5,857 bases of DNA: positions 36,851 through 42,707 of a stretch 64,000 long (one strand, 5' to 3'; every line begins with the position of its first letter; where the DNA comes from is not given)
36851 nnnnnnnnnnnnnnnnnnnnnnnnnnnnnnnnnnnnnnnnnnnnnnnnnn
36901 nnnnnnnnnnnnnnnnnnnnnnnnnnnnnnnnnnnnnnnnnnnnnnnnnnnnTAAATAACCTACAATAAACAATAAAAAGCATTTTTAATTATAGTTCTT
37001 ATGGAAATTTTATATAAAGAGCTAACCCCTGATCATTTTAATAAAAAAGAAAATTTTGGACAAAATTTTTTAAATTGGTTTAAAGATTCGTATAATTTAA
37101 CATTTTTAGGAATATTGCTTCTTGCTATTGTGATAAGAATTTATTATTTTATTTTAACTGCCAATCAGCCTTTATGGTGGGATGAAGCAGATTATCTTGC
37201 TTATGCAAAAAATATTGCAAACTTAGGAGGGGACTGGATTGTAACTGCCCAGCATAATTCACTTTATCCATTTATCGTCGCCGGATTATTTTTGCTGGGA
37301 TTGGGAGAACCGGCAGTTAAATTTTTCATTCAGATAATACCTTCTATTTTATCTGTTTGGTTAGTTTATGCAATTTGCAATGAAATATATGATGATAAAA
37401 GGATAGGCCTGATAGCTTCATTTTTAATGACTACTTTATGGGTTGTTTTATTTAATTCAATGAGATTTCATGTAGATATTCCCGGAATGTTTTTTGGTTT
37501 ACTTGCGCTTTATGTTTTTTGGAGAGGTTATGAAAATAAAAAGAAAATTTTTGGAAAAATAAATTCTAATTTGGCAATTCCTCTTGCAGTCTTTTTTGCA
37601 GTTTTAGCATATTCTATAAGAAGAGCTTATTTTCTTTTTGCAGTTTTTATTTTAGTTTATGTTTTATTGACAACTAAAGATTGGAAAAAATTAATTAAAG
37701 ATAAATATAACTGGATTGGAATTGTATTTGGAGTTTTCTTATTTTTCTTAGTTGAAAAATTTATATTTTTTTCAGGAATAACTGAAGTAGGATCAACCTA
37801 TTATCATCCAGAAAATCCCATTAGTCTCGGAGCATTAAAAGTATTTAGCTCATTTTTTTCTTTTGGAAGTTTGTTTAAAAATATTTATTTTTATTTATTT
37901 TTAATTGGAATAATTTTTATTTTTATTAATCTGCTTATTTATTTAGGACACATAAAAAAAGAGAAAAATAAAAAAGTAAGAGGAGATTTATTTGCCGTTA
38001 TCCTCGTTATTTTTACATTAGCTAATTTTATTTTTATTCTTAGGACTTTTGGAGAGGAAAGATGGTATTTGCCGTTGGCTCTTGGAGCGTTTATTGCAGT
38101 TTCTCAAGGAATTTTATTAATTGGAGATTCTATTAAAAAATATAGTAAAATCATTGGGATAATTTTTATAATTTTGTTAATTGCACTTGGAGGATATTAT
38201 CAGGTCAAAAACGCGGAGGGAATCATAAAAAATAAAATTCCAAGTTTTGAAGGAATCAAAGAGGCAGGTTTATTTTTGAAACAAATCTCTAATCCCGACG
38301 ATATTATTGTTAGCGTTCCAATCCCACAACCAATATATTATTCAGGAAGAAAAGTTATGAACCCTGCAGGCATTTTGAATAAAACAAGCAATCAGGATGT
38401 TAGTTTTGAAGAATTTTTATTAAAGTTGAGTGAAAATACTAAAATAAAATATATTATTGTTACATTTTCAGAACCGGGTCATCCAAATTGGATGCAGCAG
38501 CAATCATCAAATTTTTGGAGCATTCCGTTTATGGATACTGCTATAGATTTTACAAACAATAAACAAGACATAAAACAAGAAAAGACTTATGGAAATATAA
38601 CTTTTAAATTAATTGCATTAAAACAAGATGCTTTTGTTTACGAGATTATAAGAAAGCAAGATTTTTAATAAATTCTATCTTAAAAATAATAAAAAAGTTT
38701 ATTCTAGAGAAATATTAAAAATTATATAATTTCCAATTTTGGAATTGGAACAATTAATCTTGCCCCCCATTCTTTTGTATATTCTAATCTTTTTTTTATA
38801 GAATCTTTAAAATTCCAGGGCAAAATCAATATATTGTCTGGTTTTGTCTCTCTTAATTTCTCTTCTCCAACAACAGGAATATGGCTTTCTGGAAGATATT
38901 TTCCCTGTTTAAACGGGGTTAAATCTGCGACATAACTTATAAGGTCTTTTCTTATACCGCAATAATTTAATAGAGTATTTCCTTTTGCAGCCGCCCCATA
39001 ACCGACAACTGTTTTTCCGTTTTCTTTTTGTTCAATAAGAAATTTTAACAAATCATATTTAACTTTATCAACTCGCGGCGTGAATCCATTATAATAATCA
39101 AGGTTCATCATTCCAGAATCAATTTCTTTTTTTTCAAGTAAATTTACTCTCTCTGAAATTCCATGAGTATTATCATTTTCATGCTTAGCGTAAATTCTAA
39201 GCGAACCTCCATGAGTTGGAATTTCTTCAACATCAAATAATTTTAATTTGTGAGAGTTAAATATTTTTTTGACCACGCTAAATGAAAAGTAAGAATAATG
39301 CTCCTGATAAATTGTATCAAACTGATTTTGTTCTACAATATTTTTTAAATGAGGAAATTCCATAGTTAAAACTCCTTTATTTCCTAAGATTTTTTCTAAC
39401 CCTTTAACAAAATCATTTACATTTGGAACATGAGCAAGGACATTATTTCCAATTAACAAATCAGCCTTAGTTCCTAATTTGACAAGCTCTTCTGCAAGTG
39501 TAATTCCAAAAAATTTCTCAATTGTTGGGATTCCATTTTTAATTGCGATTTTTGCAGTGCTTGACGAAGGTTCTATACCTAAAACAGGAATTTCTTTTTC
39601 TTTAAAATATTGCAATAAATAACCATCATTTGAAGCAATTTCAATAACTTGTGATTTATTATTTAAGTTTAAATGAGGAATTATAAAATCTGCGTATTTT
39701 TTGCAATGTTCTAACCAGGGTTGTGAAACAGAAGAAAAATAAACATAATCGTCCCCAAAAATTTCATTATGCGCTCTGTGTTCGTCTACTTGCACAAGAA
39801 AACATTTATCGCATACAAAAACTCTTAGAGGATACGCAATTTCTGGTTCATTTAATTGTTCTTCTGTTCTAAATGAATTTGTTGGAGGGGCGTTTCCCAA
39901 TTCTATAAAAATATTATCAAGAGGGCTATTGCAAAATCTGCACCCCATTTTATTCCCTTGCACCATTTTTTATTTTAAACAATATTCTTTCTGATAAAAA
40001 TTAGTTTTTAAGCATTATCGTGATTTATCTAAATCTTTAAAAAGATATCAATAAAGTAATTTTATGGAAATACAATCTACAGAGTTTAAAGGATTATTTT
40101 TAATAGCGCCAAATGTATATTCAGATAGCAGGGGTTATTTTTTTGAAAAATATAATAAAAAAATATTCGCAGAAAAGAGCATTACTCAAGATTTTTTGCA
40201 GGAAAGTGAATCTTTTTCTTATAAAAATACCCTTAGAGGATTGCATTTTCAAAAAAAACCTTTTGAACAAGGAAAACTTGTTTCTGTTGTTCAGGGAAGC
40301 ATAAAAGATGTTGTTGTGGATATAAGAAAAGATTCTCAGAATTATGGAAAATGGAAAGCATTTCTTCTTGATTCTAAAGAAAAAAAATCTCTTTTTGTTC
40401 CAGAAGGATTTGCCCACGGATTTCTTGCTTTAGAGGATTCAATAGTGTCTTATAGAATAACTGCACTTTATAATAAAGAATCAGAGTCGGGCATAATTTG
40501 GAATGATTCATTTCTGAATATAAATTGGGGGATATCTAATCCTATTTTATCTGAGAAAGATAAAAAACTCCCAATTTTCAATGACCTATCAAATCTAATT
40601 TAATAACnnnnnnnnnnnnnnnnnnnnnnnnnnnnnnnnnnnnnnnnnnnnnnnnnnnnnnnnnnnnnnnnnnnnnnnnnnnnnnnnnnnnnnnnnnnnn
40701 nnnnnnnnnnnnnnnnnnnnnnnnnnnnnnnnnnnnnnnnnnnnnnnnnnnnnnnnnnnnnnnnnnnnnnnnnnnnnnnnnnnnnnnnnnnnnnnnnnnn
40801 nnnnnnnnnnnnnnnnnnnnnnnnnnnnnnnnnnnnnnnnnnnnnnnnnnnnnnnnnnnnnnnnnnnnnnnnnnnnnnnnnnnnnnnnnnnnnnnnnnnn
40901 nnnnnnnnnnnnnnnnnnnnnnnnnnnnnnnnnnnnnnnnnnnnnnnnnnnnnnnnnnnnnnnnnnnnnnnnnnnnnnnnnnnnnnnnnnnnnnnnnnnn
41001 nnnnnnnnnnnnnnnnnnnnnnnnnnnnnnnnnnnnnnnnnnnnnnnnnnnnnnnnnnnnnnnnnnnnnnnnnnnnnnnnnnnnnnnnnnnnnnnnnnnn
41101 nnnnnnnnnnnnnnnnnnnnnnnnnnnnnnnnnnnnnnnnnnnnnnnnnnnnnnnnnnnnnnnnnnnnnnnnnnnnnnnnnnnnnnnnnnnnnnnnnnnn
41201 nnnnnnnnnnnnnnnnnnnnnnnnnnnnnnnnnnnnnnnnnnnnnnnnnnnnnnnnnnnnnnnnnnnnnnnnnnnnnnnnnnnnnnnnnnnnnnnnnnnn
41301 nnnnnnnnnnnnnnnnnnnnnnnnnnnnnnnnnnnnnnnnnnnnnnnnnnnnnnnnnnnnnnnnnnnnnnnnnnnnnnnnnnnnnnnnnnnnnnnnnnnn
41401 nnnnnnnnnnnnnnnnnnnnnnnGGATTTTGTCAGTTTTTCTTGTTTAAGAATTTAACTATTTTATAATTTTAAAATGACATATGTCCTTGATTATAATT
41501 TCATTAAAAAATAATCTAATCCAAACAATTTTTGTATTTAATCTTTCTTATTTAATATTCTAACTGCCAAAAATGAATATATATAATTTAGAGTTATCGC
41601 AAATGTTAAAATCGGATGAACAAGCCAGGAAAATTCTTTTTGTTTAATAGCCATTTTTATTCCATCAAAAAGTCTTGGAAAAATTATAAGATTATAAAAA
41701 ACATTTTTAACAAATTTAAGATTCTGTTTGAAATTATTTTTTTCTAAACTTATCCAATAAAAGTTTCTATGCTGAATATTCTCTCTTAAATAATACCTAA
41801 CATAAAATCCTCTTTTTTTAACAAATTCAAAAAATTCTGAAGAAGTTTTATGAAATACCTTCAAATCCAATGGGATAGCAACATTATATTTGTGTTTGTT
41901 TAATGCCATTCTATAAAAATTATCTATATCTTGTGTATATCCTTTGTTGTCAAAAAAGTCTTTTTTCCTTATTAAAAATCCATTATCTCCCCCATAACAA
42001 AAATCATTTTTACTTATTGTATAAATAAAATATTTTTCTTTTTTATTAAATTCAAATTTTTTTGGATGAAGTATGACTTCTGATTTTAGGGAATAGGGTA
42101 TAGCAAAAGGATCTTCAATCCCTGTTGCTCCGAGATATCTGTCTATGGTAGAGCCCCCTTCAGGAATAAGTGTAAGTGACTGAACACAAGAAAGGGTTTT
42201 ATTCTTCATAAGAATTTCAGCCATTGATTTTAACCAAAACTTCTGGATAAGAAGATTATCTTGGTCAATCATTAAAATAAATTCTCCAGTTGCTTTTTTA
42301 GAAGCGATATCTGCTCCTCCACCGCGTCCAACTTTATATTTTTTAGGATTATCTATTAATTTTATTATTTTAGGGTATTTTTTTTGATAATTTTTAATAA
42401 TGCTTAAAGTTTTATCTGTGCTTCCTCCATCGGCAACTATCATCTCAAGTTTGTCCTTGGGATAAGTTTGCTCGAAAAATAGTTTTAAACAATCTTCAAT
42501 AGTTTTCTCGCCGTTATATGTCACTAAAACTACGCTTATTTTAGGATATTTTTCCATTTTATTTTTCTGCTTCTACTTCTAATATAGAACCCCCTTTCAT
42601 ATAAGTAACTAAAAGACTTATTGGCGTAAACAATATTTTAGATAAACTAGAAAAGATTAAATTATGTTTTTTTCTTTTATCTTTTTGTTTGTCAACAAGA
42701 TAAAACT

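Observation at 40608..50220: Compact N-glycosylation operon: aglH(GPT)-aglB-wzx-DPM1-like GT2-GT2-Zn-ribbon MTase-GT2-rmlD on one strand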

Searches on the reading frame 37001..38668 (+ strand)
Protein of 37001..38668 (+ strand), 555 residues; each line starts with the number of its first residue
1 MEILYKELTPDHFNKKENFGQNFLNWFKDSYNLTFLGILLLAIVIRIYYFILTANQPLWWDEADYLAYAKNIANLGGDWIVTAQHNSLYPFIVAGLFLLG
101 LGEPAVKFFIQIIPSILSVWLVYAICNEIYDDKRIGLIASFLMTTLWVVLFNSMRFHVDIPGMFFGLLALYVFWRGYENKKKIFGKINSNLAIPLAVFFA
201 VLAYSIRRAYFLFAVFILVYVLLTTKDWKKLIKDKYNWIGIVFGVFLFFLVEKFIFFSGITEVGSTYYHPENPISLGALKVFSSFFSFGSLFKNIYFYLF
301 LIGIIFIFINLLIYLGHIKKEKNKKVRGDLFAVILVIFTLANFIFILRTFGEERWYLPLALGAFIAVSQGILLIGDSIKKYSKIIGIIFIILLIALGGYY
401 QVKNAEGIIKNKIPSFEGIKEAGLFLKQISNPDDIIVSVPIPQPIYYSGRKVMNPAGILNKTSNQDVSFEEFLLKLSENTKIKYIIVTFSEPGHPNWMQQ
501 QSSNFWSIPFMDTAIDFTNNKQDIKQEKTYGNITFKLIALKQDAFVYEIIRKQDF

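Call 8: search_protein_families(library=pfam, proteins=[window:37001-38668:+], max_evalue=0.001)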
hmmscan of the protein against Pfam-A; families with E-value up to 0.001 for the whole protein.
window:37001-38668:+ (555 aa): 2 families
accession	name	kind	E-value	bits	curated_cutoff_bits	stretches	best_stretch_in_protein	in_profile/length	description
PF13231.12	PMT_2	-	1.2e-09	39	26.1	1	89-249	6-155/160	Dolichyl-phosphate-mannose-protein mannosyltransferase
PF02366.24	PMT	-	3.1e-06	27.4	22.7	1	109-255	87-232/245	Dolichyl-phosphate-mannose-protein mannosyltransferase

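Call 50: search_protein_families(library=ncbifam, proteins=[window:37001-38668:+], max_evalue=0.00001)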
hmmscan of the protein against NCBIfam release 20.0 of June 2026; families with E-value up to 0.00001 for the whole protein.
window:37001-38668:+ (555 aa): 0 families

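Call 64: search_solved_structures(query=window:37001-38668:+, max_evalue=1, show_alignments=1)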
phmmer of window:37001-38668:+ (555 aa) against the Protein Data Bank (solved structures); distinct sequences matched with E-value up to 1: 0.

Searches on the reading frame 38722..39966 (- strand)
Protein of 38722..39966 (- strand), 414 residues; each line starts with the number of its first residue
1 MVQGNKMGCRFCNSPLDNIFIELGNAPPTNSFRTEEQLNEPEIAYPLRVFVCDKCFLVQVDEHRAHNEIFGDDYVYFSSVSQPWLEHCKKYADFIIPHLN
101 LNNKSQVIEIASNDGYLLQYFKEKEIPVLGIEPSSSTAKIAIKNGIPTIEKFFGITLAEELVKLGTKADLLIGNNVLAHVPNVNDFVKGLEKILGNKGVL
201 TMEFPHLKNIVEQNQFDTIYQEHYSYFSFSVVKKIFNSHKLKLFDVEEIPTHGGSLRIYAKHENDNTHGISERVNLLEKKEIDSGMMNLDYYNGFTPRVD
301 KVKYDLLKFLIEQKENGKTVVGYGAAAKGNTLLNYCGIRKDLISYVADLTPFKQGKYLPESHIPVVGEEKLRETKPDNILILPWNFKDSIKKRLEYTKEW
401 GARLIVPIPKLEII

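Call 3: search_protein_families(library=pfam, proteins=[window:38722-39966:-], max_evalue=0.01)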
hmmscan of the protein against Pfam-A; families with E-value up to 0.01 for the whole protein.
window:38722-39966:- (414 aa): 4 families
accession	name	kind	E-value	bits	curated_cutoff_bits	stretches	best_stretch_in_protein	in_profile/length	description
PF08484.17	Methyltransf_14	-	3.8e-61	206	23.5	1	250-409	1-160/160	C-methyltransferase C-terminal domain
PF08421.16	Methyltransf_13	-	7.4e-21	74.5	31.3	1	9-70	1-62/62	Putative zinc binding domain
PF13489.12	Methyltransf_23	-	2.6e-08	34.2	27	1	101-237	20-155/164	Methyltransferase domain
PF08242.18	Methyltransf_12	-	1.9e-05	25.7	30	1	109-200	2-98/98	Methyltransferase domain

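Call 4: search_protein_families(library=ncbifam, proteins=[window:38722-39966:-], max_evalue=0.01)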
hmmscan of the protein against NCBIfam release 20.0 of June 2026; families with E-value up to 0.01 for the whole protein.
window:38722-39966:- (414 aa): 1 family
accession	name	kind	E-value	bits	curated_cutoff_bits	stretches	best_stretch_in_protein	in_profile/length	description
TIGR02081.1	metW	equivalog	0.0062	16.1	189.5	1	101-192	11-100/194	methionine biosynthesis protein MetW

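Call 80: search_solved_structures(query=window:38722-39966:-, max_evalue=0.001)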
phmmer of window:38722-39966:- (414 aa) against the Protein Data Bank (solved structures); distinct sequences matched with E-value up to 0.001: 10.
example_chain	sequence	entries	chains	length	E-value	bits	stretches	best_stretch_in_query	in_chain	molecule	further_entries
5t64_A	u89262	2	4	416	7.6e-64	219.2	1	8-413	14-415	Sugar 3-C-methyl transferase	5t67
4rv9_A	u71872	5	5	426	1.2e-63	218.5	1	8-413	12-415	D-mycarose 3-C-methyltransferase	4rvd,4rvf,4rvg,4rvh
5t6b_A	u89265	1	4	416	1.7e-62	214.7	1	8-413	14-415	Sugar 3-C-methyl transferase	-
3ndi_A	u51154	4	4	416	6.2e-62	212.9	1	8-413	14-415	Methyltransferase | TcaB9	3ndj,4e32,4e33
4e2y_A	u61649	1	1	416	1.6e-61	211.5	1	8-413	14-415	TcaB9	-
4e31_A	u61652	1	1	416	2.2e-61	211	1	8-413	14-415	TcaB9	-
4e2x_A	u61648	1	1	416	2.2e-61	211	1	8-413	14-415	TcaB9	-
4e2z_A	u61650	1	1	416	5.8e-61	209.7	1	8-413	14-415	TcaB9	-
4e2w_A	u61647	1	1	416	5.8e-61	209.6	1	8-413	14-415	TcaB9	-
4e30_A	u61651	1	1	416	1.5e-60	208.3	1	8-413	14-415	TcaB9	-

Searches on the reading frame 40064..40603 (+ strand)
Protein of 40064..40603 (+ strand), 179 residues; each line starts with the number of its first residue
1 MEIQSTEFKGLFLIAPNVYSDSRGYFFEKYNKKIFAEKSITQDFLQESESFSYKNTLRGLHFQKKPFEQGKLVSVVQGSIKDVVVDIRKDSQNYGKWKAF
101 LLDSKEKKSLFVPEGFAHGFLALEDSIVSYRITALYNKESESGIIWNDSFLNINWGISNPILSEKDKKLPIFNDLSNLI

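Call 3: search_protein_families(library=pfam, proteins=[window:40064-40603:+], max_evalue=0.01)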
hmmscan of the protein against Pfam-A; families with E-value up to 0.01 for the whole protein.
window:40064-40603:+ (179 aa): 1 family
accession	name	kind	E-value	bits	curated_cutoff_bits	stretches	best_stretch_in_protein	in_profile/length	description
PF00908.23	dTDP_sugar_isom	-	2.6e-63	213.2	27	1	6-173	2-167/168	dTDP-4-dehydrorhamnose 3,5-epimerase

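Call 4: search_protein_families(library=ncbifam, proteins=[window:40064-40603:+], max_evalue=0.01)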
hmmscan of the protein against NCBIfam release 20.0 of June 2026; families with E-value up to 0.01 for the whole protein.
window:40064-40603:+ (179 aa): 1 family
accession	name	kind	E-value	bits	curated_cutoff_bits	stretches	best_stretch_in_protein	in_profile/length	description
TIGR01221.1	rmlC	equivalog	5.7e-63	211.9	155.75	1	3-174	2-174/176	dTDP-4-dehydrorhamnose 3,5-epimerase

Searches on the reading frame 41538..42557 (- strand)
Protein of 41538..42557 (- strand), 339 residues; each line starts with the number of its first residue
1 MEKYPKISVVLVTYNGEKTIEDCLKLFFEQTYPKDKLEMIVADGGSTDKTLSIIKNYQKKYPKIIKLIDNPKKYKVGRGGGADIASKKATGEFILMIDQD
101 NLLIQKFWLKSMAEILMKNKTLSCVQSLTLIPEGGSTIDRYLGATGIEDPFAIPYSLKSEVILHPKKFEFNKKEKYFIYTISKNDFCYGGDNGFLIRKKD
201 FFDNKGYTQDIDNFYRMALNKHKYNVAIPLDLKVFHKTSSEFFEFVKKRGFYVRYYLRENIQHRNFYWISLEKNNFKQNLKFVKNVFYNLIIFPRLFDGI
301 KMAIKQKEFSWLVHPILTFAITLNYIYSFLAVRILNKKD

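Call 3: search_protein_families(library=pfam, proteins=[window:41538-42557:-], max_evalue=0.01)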
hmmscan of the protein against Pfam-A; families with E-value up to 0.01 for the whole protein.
window:41538-42557:- (339 aa): 3 families
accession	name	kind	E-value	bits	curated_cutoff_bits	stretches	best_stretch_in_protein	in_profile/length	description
PF00535.33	Glycos_transf_2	-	1.3e-22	81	23.3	1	8-136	1-123/168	Glycosyl transferase family 2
PF13641.12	Glyco_tranf_2_3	-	1e-08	35.9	27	1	5-248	1-223/230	Glycosyltransferase like family 2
PF10111.15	Glyco_tranf_2_2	-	2.3e-08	34.3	27.3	1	8-116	1-106/276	Glycosyltransferase like family 2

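Call 4: search_protein_families(library=ncbifam, proteins=[window:41538-42557:-], max_evalue=0.01)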
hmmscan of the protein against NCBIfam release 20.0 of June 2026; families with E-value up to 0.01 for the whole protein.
window:41538-42557:- (339 aa): 19 families
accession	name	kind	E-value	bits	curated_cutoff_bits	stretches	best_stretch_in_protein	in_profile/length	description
NF053739.1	GlytfEpsEBac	equivalog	8.2e-15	54.5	450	1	5-110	1-102/265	glycosyltransferase EpsE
NF007482.0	PRK10073.1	equivalog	1.1e-14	54.2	423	1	1-112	2-107/334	glycosyltransferase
TIGR03111.1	glyc2_xrt_Gpos1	hypoth_equivalog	1.4e-14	53.7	363.95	1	2-127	46-167/439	TIGR03111 family XrtG-associated glycosyltransferase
NF050050.1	ProtGlycPglI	equivalog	9.1e-14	51.5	500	1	5-139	2-129/306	GalNAc(5)-diNAcBac-PP-undecaprenol beta-1,3-glucosyltransferase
TIGR03937.1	PgaC_IcaA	equivalog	4e-13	49.1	422.3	1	2-125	42-159/407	poly-beta-1,6-N-acetyl-D-glucosamine synthase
NF038302.1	EPS_HpsE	equivalog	6.3e-13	48.4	300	1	7-119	3-114/307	hormogonium polysaccharide biosynthesis glycosyltransferase HpsE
TIGR04283.1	glyco_like_mftF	equivalog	1.5e-12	47.6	182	1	7-120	1-101/221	TIGR04283 family arsenosugar biosynthesis glycosyltransferase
NF047683.1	TeichurnBiosyTuaG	equivalog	7.3e-12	45.4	400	1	2-144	3-139/252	teichuronic acid biosynthesis protein TuaG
NF041875.1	EPS_EpsD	equivalog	8.9e-12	45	370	1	7-107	1-96/325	exopolysaccharide biosynthesis glycosyltransferase EpsD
NF038299.1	EPS_HpsN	equivalog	2.2e-07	30.2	425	1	5-125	1-115/317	hormogonium polysaccharide biosynthesis glycosyltransferase HpsN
NF045692.1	OglycostaseCruG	equivalog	6.8e-07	28.5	600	1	4-101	40-138/386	2'-O-glycosyltransferase CruG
TIGR03965.1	mycofact_glyco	equivalog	8.4e-07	28.2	280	1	3-119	72-182/467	mycofactocin biosynthesis glycosyltransferase MftF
NF010496.0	PRK13915.1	equivalog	1.6e-06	27.5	262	1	6-127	32-153/307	glucosyl-3-phosphoglycerate synthase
NF047588.1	GlcsyltransPgfSStrep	equivalog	1.8e-06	27.4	500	1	6-100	2-95/308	glycosyltransferase PgfS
NF041394.1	GtaseAglG_Halo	equivalog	3.9e-06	26.3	440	1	6-120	2-111/304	glucosyl-dolichyl phosphate glucuronosyltransferase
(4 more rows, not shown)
